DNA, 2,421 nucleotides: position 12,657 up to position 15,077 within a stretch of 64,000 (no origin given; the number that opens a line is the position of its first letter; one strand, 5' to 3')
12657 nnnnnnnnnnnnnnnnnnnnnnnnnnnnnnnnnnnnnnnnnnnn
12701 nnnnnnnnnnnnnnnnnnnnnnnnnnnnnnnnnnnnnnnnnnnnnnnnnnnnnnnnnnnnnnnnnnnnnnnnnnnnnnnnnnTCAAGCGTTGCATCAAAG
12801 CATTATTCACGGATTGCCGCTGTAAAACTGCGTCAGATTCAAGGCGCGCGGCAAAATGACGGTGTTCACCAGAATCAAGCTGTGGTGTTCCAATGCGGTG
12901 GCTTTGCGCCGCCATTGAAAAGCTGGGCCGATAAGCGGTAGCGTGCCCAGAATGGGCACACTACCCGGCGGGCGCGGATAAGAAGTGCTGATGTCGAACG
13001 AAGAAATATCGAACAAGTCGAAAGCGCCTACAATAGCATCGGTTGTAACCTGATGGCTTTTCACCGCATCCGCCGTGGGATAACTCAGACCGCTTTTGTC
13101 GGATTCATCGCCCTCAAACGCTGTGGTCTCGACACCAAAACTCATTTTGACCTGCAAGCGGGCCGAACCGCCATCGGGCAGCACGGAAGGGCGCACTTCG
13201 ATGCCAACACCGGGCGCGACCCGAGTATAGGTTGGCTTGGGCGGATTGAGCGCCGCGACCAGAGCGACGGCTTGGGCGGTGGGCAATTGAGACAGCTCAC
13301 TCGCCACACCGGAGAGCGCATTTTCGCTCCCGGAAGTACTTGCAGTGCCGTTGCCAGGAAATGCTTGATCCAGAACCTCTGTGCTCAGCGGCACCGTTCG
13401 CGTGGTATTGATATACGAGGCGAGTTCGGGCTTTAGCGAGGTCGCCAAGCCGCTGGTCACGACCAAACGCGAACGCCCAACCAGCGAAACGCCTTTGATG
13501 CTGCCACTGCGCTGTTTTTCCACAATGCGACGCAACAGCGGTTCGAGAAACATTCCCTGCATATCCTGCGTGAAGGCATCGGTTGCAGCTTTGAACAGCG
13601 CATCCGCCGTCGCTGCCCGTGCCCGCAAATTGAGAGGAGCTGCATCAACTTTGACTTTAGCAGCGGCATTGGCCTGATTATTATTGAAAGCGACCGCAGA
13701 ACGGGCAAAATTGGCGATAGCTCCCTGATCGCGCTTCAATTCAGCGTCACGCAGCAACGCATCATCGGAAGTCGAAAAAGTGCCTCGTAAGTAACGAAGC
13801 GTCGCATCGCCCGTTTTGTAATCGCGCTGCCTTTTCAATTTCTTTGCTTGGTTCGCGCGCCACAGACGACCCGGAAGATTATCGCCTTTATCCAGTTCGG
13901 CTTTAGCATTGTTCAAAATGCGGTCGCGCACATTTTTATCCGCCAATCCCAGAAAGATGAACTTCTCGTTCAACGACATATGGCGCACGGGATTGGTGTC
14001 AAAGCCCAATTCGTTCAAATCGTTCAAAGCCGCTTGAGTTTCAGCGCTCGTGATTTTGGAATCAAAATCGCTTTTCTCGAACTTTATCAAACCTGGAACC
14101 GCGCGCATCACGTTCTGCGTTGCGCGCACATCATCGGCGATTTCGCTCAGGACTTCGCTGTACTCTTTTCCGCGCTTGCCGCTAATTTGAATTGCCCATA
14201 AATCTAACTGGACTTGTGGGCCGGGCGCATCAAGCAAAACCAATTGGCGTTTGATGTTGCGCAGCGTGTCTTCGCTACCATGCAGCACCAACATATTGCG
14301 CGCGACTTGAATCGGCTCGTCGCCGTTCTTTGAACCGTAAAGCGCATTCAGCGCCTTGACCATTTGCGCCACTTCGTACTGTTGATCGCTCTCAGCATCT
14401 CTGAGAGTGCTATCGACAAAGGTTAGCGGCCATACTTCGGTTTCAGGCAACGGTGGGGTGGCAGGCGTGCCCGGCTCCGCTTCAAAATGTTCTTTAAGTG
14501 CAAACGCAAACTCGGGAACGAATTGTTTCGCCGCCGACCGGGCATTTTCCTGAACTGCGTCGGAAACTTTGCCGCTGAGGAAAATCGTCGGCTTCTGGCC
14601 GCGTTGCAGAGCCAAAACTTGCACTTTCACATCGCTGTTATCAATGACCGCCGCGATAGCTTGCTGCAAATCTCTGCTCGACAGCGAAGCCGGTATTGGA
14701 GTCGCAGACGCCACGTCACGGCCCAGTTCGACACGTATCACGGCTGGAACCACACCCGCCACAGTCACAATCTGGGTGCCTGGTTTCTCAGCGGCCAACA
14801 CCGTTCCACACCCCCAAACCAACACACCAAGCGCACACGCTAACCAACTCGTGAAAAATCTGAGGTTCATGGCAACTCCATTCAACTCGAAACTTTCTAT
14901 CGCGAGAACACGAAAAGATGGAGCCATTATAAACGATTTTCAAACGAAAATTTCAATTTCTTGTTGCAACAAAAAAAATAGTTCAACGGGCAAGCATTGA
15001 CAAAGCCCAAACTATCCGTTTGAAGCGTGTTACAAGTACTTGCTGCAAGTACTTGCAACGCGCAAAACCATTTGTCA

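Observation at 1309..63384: Pervasive 12-16 bp perfect palindrome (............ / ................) at roughly one copy per 1.3-1.4 kb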

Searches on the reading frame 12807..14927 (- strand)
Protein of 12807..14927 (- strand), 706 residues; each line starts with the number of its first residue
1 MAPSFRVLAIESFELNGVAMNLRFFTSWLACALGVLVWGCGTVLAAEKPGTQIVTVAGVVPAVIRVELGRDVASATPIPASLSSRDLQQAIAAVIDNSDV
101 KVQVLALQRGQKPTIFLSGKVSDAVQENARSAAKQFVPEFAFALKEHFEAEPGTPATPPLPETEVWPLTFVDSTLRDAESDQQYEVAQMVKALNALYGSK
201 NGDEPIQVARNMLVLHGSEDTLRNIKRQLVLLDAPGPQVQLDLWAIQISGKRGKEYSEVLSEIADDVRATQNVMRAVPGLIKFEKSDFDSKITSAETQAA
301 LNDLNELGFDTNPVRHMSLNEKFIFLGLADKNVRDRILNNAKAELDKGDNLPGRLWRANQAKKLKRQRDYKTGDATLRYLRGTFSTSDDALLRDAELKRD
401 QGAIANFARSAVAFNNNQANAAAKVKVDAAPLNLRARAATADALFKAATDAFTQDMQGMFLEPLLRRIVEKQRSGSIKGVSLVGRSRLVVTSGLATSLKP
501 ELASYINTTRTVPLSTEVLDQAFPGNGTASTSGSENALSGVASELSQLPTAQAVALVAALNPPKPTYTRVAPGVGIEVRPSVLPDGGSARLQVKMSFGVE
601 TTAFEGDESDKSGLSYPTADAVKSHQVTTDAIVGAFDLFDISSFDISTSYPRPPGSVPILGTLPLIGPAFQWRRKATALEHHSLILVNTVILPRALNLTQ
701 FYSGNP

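Call 6: search_protein_families(library=ncbifam, proteins=[window:12807-14927:-])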
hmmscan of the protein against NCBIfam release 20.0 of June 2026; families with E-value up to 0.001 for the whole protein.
window:12807-14927:- (706 aa): 1 family
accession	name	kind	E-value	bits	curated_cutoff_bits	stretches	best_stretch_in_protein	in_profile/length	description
TIGR02516.1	type_III_yscC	equivalog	7.5e-08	31.3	238.45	1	569-678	344-448/463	type III secretion system outer membrane ring subunit SctC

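Call 23: search_protein_families(library=pfam, proteins=[window:12807-14927:-], max_evalue=0.00001)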
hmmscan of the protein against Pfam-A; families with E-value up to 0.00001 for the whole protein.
window:12807-14927:- (706 aa): 0 families

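Call 27: search_protein_families(library=ncbifam, proteins=[window:12807-14927:-], max_evalue=0.01)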
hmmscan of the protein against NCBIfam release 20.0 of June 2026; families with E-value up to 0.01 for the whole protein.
window:12807-14927:- (706 aa): 2 families
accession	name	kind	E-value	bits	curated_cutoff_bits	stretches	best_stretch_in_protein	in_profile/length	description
TIGR02516.1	type_III_yscC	equivalog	7.5e-08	31.3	238.45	1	569-678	344-448/463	type III secretion system outer membrane ring subunit SctC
TIGR02517.1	type_II_gspD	equivalog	0.0087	14.6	351.35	0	184-266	107-185/600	type II secretion system secretin GspD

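Call 78: search_protein_families(library=pfam, proteins=[window:12807-14927:-], max_evalue=0.001)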
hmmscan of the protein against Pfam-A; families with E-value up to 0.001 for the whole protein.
window:12807-14927:- (706 aa): 1 family
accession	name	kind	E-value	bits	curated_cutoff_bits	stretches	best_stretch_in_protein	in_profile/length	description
PF00263.26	Secretin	-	9.6e-05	22.5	27.5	1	566-678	51-155/169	Bacterial type II and III secretion system protein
